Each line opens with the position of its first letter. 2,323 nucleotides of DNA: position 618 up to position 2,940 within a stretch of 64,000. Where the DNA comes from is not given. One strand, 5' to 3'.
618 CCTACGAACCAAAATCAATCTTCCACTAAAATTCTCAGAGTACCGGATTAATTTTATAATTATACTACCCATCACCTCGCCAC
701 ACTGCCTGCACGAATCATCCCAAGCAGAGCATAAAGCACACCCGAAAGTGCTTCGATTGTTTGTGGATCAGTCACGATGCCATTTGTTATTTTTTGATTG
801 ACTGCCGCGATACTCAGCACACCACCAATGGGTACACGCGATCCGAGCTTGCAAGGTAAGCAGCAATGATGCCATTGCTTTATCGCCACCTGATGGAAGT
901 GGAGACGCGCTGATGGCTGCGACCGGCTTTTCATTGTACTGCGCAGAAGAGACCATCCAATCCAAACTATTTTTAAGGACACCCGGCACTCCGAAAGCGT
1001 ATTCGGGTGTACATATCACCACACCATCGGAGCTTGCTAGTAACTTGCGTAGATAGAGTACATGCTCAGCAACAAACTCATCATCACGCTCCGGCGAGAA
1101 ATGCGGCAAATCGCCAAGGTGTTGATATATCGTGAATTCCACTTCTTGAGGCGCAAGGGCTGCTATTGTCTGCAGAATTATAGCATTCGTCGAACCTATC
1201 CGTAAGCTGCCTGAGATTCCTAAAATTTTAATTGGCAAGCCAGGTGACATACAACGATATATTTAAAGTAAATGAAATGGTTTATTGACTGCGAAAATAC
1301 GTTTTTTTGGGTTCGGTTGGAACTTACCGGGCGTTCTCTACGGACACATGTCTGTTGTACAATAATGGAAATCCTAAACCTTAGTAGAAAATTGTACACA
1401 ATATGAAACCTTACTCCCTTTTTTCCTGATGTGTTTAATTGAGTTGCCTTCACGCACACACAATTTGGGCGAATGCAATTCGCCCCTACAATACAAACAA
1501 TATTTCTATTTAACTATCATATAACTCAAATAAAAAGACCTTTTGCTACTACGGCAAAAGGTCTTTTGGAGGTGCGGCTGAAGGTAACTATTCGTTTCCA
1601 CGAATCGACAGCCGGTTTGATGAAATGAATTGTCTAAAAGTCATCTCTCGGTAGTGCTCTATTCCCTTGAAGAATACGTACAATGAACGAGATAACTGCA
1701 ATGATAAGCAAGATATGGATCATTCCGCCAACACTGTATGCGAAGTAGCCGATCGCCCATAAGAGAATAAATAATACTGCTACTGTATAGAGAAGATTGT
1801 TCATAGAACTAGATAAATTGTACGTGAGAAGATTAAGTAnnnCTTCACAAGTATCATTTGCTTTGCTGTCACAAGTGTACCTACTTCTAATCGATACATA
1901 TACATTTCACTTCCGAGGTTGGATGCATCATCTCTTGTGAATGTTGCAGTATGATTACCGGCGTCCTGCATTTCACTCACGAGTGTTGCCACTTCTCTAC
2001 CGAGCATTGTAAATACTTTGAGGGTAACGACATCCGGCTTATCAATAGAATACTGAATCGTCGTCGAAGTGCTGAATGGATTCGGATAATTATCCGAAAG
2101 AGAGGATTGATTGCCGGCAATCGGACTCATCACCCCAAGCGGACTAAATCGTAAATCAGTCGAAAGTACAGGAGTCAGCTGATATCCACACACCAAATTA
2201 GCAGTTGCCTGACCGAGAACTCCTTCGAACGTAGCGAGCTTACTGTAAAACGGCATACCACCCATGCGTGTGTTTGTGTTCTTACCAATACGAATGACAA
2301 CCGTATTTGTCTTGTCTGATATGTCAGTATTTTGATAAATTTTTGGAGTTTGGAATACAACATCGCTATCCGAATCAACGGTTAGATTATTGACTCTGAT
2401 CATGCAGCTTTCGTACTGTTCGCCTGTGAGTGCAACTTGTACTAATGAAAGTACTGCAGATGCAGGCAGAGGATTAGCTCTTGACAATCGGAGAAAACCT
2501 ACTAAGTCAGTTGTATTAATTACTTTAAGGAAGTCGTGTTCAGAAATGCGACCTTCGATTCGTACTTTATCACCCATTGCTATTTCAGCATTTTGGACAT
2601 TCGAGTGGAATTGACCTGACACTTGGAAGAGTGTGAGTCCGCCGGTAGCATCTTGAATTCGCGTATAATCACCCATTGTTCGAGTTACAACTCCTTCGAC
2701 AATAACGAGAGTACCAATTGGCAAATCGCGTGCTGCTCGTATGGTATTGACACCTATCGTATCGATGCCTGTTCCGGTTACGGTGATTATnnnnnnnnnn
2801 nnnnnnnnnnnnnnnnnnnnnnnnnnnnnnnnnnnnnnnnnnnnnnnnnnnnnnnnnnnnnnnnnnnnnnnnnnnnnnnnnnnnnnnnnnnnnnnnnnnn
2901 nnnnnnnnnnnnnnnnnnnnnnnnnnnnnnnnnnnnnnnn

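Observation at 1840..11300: Tandem giant paralogues combining an ice-binding-like (DUF3494) beta-helix with expandable choice-of-anchor-D repeat arrays and a T9SS tail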

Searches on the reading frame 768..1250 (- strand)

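Call 34: search_protein_families(library=pfam, proteins=[window:768-1250:-], max_evalue=0.001)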
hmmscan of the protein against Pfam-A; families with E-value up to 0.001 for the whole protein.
window:768-1250:- (160 aa): 2 families
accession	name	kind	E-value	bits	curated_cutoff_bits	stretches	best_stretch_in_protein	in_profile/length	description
PF03358.20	FMN_red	-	1.3e-29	103.2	24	1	7-134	1-133/152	NADPH-dependent FMN reductase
PF02525.22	Flavodoxin_2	-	7.1e-07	29.6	27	1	8-102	2-106/198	Flavodoxin-like fold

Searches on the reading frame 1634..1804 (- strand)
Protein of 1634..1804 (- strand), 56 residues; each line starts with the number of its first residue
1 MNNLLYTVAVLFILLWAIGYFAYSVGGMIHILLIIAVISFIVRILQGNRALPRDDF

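Call 82: search_protein_families(library=pfam, proteins=[window:1634-1804:-], max_evalue=0.00001)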
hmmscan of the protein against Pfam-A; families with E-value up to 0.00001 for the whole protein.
window:1634-1804:- (56 aa): 1 family
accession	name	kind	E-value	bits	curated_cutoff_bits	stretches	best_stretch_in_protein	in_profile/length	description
PF18919.5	DUF5670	-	5.8e-15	55.5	23.5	1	4-46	1-43/43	Family of unknown function (DUF5670)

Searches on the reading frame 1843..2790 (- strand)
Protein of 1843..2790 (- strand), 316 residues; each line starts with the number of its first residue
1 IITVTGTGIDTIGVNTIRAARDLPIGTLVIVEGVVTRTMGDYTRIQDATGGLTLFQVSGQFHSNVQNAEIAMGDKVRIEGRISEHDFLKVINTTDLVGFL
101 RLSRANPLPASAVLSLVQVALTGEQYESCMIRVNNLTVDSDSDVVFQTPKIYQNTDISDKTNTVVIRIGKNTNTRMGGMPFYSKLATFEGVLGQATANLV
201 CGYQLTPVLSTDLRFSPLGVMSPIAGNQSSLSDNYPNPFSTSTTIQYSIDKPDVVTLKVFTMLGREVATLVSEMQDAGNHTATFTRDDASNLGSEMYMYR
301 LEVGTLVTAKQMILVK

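Call 11: search_protein_families(library=pfam, proteins=[window:1843-2790:-], max_evalue=10)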
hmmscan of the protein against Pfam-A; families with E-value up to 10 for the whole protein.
seq(316 aa): 3 families
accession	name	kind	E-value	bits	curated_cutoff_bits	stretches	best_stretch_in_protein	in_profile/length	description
PF18962.6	Por_Secre_tail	-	2.9e-05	24.7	27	1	235-313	2-74/75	Secretion system C-terminal sorting domain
PF01336.31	tRNA_anti-codon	-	0.076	13.4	27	1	18-41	40-63/75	OB-fold nucleic acid binding domain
PF19135.5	DUF5818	-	0.12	12.4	27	1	72-90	33-51/57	Protein of unknown function (DUF5818)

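Call 12: search_protein_families(library=ncbifam, proteins=[window:1843-2790:-], max_evalue=10)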
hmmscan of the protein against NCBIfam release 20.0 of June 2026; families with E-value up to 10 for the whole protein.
seq(316 aa): 6 families
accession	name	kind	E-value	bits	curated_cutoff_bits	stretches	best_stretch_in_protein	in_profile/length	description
NF033707.1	T9SS_sortase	equivalog_domain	1e-07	30.1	420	1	233-308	1000-1082/1095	type IX secretion system sortase PorU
TIGR04183.1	Por_Secre_tail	domain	2e-07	30.9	23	1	235-313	2-70/72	T9SS type A sorting domain-containing protein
NF052323.1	T9SSA_dep_M6i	equivalog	6.4e-06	24.4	600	1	234-305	960-1027/1043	T9SS-dependent M6-like inactivated metalloprotease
NF038113.1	T9SSA_dep_M36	equivalog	8.4e-06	24.2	885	1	232-314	794-867/869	T9SS-dependent M36 family metallopeptidase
NF033681.1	ExeM_NucH_DNase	subfamily_domain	0.021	13.7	300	1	45-141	21-117/546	ExeM/NucH family extracellular endonuclease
NF033674.1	stress_OB_fold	domain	0.032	14.4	35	1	13-86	28-98/111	NirD/YgiW/YdeI family stress tolerance protein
